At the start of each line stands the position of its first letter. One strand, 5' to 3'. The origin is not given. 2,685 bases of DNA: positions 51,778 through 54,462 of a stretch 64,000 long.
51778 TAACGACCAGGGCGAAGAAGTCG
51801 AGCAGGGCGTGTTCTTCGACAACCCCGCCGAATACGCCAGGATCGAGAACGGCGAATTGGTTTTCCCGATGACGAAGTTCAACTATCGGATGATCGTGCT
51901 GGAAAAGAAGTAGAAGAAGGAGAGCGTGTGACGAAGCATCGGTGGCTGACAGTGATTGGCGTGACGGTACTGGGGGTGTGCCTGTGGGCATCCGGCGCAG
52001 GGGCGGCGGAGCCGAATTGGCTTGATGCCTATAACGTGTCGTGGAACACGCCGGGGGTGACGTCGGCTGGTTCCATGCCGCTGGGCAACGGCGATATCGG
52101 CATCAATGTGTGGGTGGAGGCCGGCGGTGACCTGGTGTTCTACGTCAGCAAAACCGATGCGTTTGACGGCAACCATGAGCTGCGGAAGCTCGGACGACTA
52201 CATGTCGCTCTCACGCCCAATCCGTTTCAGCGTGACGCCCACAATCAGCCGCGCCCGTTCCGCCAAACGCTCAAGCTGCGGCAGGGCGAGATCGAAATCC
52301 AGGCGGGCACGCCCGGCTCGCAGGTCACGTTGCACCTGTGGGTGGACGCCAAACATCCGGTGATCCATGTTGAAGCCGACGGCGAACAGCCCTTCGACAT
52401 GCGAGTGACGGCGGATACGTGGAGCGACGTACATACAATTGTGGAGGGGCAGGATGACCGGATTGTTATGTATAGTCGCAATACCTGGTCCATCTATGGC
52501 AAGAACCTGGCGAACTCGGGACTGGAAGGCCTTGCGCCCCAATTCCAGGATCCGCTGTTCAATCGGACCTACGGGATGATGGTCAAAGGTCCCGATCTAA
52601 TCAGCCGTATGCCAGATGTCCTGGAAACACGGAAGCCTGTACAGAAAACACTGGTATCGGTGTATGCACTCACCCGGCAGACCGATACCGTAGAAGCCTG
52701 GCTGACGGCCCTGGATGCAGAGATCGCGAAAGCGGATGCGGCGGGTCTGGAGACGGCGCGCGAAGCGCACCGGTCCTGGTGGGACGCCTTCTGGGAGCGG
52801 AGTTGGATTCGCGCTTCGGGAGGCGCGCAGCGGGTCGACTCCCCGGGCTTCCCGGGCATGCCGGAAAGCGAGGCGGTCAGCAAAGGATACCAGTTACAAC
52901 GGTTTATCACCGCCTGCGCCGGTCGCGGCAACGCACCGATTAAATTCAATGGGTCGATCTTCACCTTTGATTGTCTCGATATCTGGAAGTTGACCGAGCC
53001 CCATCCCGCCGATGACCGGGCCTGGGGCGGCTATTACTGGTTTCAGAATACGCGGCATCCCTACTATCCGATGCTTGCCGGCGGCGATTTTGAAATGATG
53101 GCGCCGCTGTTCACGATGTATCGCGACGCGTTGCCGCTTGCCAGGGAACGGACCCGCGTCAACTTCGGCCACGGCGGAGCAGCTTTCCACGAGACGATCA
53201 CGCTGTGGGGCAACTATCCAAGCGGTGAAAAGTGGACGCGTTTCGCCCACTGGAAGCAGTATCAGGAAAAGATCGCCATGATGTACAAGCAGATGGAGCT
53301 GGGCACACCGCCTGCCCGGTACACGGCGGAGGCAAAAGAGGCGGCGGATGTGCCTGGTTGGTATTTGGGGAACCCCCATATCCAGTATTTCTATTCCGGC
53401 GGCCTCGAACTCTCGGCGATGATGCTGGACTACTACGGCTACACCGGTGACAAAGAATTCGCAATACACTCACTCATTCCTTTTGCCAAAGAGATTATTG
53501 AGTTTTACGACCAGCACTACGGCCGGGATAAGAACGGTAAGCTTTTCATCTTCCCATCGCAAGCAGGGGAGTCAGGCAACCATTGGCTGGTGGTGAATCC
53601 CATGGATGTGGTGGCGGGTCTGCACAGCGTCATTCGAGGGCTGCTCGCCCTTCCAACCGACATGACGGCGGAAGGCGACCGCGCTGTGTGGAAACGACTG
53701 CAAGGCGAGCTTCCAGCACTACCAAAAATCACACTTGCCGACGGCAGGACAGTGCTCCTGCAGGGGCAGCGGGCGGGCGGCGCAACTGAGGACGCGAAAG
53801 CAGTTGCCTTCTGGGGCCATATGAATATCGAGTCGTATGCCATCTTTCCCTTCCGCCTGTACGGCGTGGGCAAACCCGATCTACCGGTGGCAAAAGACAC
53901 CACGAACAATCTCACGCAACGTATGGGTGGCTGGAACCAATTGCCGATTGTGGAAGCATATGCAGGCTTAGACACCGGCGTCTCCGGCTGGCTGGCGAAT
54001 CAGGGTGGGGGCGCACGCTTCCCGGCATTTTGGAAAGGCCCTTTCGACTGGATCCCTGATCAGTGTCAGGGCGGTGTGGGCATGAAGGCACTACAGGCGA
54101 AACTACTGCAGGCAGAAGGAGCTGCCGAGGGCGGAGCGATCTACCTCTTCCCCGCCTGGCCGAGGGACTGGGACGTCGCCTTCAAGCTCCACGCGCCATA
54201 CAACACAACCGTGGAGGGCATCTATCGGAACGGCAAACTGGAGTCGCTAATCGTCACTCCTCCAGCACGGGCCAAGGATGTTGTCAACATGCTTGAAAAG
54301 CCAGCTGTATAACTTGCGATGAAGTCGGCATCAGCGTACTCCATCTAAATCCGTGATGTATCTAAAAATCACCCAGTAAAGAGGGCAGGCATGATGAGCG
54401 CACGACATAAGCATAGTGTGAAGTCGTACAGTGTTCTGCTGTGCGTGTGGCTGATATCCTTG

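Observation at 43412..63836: ~20-kb operon of four tandem giant paralogs (LamG, CBM9-like, Ig-like, unknown C-terminal module) with GH95/DUF5703-like and BNR-propeller partners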

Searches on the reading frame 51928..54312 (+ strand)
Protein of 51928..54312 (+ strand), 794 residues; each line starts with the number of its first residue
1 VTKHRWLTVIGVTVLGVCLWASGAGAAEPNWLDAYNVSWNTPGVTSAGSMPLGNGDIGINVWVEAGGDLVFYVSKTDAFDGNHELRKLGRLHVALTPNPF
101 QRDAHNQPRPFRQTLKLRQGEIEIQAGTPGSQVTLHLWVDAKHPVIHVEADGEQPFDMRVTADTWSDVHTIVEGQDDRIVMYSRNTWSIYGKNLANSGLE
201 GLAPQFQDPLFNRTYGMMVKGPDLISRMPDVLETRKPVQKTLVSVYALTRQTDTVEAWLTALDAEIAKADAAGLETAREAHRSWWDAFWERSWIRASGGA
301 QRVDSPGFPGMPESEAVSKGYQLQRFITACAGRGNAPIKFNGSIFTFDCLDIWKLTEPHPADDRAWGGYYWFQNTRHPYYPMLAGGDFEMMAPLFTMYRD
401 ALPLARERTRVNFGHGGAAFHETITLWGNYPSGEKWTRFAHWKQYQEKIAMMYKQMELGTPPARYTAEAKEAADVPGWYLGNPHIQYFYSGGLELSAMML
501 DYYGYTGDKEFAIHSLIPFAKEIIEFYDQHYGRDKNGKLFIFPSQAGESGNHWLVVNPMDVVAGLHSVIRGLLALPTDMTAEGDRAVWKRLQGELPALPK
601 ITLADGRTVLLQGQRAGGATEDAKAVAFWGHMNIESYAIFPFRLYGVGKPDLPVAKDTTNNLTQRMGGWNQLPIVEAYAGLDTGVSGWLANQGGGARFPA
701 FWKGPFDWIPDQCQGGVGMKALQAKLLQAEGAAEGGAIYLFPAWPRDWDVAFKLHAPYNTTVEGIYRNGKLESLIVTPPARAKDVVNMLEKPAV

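Call 3: search_protein_families(library=pfam, proteins=[window:51928-54312:+], max_evalue=0.01)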
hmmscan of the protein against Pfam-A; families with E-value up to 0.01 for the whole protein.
window:51928-54312:+ (794 aa): 2 families
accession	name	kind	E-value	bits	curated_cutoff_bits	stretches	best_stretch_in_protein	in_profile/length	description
PF18961.6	DUF5703_N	-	6.1e-67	226.7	26.7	2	39-169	2-126/287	Domain of unknown function (DUF5703)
PF22124.2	Glyco_hydro_95_cat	-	2e-08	34.1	27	1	482-550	158-227/408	Glycosyl hydrolase family 95 catalytic domain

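Call 4: search_protein_families(library=ncbifam, proteins=[window:51928-54312:+], max_evalue=0.01)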
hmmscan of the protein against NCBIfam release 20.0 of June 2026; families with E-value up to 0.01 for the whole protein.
window:51928-54312:+ (794 aa): 0 families

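Call 16: search_protein_families(library=pfam, proteins=[window:51928-54312:+], max_evalue=10)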
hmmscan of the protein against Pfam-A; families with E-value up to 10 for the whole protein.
window:51928-54312:+ (794 aa): 3 families
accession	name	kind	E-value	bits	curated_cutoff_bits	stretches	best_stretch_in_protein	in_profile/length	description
PF18961.6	DUF5703_N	-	6.1e-67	226.7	26.7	2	39-169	2-126/287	Domain of unknown function (DUF5703)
PF22124.2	Glyco_hydro_95_cat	-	2e-08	34.1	27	2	482-550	158-227/408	Glycosyl hydrolase family 95 catalytic domain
PF14498.12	Glyco_hyd_65N_2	-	0.057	13.8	27.7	1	85-185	88-183/234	Glycosyl hydrolase family 65, N-terminal domain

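Call 44: find_encoding_contigs(protein=window:51928-54312:+, flank=10000, max_places=4)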
Protein window:51928-54312:+ (794 aa): no gene with exactly this product is on record in the collection.

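Call 50: search_solved_structures(query=window:51928-54309:+, max_evalue=1, show_alignments=1)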
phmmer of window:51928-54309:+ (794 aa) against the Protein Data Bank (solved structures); distinct sequences matched with E-value up to 1: 3.
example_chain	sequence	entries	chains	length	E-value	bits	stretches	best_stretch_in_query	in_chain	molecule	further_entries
9hmb_A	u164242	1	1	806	4.3e-126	425.6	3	480-786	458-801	DUF5703 domain-containing protein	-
9hyq_A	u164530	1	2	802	3.3e-95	323.4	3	482-791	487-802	DUF5703 domain-containing protein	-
6ypz_AAA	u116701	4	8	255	0.57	11.7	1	141-226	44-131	Monooxygenase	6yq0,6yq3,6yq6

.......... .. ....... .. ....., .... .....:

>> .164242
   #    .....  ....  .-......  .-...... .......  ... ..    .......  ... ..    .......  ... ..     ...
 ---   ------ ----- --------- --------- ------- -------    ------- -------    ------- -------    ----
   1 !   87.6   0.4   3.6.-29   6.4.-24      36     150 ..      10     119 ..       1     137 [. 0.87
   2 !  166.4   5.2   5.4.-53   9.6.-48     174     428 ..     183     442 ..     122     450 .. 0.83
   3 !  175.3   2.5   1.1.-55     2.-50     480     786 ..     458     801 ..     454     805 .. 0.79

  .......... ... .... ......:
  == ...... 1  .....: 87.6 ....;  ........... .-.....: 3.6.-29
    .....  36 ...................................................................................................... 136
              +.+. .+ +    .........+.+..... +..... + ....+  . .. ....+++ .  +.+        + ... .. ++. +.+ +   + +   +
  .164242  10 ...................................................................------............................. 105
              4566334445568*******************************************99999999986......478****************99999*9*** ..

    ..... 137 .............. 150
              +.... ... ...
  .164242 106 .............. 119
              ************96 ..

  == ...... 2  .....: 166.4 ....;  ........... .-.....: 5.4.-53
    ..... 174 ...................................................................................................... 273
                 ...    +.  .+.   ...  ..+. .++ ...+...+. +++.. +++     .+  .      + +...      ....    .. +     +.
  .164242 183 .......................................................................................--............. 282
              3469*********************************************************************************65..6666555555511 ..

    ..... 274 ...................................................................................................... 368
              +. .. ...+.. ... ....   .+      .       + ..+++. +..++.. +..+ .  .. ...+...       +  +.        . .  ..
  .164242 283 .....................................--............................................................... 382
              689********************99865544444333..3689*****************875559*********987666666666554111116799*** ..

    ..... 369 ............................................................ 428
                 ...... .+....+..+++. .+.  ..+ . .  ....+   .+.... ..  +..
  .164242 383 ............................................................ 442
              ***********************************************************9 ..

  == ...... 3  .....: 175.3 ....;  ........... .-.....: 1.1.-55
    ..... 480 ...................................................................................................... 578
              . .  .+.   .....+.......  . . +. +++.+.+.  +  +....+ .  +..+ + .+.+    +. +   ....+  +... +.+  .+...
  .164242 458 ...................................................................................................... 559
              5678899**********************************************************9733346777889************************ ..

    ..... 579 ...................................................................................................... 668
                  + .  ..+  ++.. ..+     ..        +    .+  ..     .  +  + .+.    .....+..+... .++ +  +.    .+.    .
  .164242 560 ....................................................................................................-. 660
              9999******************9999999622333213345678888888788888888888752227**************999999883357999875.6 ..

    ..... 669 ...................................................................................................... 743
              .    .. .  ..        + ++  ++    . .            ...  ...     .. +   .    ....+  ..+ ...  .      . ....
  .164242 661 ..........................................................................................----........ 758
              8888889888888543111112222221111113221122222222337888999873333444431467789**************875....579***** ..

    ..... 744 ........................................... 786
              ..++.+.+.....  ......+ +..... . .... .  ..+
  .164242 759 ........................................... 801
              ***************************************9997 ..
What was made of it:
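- On GH139 (gene 3): 9hmb_A at 4.3e-126 and 9hyq_A at 3.3e-95, each in three stretches covering residues 36-786 (call 50).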

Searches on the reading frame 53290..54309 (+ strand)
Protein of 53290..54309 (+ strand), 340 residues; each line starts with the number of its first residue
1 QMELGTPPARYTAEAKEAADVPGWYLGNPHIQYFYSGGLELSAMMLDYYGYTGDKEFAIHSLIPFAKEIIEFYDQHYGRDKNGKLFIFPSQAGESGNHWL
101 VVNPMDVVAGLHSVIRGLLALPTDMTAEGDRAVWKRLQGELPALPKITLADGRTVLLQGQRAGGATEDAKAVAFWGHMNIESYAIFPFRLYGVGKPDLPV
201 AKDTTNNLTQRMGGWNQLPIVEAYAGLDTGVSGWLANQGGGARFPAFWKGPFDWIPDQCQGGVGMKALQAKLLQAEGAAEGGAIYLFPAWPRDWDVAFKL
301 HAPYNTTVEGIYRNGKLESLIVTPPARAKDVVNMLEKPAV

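Call 57: search_solved_structures(query=window:53290-54309:+, max_evalue=0.001, show_alignments=2)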
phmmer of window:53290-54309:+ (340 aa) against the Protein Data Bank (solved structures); distinct sequences matched with E-value up to 0.001: 2.
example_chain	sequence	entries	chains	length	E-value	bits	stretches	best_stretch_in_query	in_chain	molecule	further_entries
9hmb_A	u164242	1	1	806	5e-54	186.9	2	26-229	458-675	DUF5703 domain-containing protein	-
9hyq_A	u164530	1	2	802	4.5e-39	137.7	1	28-337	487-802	DUF5703 domain-containing protein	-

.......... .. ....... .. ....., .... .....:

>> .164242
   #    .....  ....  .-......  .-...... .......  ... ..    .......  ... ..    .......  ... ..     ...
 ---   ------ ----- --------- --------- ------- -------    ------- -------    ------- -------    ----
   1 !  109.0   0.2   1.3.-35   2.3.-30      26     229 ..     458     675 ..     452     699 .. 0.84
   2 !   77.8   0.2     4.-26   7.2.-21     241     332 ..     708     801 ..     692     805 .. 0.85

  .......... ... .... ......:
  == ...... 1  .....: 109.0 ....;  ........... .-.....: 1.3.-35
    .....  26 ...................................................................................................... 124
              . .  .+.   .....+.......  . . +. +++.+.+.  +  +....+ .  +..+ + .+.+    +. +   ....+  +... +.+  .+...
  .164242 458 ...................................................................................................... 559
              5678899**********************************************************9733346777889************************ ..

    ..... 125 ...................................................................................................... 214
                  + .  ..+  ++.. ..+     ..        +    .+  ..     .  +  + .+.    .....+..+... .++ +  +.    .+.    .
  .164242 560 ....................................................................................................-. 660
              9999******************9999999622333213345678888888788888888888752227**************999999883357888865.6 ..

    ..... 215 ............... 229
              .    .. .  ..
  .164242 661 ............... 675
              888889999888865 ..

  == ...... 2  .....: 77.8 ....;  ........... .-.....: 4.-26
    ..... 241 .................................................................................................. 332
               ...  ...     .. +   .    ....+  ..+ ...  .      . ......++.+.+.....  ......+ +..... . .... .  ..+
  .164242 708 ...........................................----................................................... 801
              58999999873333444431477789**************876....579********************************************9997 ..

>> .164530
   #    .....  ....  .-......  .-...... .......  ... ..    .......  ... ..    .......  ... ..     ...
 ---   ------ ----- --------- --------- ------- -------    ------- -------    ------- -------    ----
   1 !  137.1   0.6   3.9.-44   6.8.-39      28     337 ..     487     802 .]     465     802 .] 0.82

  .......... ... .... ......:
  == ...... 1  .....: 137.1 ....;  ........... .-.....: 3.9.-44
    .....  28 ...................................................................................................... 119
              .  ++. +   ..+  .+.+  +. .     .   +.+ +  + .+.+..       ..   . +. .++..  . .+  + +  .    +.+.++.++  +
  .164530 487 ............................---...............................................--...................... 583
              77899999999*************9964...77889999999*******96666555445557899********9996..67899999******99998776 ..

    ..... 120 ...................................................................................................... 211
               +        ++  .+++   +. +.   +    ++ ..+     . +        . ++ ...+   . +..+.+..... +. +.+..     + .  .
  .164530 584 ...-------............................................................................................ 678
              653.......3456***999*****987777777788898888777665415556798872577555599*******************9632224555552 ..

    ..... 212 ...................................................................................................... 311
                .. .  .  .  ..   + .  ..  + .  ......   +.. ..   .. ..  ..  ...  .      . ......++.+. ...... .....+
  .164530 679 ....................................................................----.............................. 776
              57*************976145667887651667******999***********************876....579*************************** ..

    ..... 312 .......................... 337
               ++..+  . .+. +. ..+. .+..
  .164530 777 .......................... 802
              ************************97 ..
